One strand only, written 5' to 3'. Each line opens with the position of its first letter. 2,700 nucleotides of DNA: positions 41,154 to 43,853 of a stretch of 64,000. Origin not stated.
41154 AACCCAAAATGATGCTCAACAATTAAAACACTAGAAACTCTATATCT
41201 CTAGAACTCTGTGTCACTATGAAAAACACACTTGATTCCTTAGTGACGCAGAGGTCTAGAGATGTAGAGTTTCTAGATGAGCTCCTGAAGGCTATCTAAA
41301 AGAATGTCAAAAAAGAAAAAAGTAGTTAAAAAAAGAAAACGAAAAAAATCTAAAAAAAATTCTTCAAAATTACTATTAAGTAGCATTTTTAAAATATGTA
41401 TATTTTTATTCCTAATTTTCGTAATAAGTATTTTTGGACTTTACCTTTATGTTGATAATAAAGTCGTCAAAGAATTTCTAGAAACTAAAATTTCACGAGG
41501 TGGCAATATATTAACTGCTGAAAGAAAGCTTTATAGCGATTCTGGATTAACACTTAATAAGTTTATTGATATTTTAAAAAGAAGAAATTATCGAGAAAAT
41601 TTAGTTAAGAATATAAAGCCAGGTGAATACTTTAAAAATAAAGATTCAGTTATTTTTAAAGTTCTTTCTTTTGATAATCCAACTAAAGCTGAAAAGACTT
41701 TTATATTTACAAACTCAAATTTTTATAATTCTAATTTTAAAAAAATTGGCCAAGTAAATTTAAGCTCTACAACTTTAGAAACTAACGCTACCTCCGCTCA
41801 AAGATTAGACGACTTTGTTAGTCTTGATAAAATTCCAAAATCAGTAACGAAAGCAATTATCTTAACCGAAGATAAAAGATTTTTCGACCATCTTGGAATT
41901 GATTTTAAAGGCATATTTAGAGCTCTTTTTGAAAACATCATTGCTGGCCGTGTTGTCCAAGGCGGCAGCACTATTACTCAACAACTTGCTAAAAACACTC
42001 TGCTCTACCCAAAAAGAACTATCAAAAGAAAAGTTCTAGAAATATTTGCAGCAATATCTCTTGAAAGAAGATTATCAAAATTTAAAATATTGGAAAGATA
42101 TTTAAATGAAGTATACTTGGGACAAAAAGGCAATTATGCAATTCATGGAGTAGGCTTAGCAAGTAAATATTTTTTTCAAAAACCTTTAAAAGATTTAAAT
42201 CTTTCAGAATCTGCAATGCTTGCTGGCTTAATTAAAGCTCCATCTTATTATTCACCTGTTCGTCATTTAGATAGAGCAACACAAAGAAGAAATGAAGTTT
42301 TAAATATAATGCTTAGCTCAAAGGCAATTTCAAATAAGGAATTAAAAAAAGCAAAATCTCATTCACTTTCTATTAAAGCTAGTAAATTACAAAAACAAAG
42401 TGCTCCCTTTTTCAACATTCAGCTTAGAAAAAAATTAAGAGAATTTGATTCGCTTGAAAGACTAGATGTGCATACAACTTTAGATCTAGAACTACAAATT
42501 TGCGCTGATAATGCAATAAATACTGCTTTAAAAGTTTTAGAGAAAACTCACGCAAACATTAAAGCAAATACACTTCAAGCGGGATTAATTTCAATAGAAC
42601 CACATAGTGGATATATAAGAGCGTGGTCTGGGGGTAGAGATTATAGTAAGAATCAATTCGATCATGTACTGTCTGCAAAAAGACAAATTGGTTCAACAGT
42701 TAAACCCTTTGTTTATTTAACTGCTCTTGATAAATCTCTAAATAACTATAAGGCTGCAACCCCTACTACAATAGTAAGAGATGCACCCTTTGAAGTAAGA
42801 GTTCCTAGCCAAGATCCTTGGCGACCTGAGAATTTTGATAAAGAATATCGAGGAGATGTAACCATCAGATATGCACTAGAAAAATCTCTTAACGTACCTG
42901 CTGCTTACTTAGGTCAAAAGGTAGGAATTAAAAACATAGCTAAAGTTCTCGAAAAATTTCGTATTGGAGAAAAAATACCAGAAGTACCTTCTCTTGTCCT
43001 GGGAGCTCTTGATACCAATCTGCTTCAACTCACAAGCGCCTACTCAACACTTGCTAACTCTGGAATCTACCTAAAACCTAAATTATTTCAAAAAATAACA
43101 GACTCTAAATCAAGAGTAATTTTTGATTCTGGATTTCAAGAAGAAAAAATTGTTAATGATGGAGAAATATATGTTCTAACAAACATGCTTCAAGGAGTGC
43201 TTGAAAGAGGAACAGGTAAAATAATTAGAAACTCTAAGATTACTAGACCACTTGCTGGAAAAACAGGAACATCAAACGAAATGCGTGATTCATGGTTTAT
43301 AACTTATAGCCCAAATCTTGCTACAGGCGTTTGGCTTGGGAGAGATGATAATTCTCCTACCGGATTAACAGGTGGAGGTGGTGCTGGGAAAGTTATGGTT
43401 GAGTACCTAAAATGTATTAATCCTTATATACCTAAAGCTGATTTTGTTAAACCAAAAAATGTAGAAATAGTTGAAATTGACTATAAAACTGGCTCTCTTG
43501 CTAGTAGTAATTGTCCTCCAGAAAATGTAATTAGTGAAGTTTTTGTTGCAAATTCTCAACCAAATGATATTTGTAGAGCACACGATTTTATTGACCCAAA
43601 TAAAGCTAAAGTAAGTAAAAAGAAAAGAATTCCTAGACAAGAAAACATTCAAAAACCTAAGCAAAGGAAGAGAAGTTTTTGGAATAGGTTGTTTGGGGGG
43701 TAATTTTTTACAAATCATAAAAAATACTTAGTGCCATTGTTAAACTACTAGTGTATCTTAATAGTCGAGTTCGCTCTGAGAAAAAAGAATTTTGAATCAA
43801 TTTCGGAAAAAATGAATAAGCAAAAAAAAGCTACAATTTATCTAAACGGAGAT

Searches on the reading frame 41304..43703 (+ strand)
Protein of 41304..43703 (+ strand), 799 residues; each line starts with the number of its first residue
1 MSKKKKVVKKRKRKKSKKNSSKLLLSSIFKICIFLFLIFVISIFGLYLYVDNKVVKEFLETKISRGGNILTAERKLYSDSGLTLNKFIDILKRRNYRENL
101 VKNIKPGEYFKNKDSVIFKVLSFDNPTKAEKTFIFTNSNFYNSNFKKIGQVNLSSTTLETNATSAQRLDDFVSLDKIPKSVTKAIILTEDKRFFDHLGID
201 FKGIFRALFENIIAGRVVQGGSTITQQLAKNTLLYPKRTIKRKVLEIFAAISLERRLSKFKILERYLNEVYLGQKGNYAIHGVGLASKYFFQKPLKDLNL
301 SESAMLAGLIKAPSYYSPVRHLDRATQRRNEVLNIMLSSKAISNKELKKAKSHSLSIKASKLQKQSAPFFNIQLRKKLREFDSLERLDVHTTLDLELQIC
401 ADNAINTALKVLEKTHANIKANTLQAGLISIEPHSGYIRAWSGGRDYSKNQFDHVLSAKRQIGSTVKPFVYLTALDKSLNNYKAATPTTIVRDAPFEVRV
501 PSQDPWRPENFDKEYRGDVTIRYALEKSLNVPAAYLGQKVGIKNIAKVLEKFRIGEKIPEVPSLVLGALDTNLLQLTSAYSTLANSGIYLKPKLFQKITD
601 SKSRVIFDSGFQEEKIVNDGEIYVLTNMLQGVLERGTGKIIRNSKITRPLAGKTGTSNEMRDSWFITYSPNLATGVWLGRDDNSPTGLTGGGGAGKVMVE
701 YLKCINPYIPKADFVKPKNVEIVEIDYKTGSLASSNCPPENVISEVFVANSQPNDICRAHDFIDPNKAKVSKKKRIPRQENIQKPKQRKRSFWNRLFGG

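Call 32: search_protein_families(library=pfam, proteins=[window:41304-43703:+], max_evalue=0.001)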
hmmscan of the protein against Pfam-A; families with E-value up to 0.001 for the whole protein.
window:41304-43703:+ (799 aa): 3 families
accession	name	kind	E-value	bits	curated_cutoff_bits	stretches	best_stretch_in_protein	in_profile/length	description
PF00912.28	Transgly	-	2.1e-61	206.9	27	1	165-336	10-177/178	Transglycosylase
PF00905.27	Transpeptidase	-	2.4e-24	86.5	22.1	1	431-671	6-267/299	Penicillin binding protein transpeptidase domain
PF14814.11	UB2H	-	0.0005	20.5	27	0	76-132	1-56/85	Bifunctional transglycosylase second domain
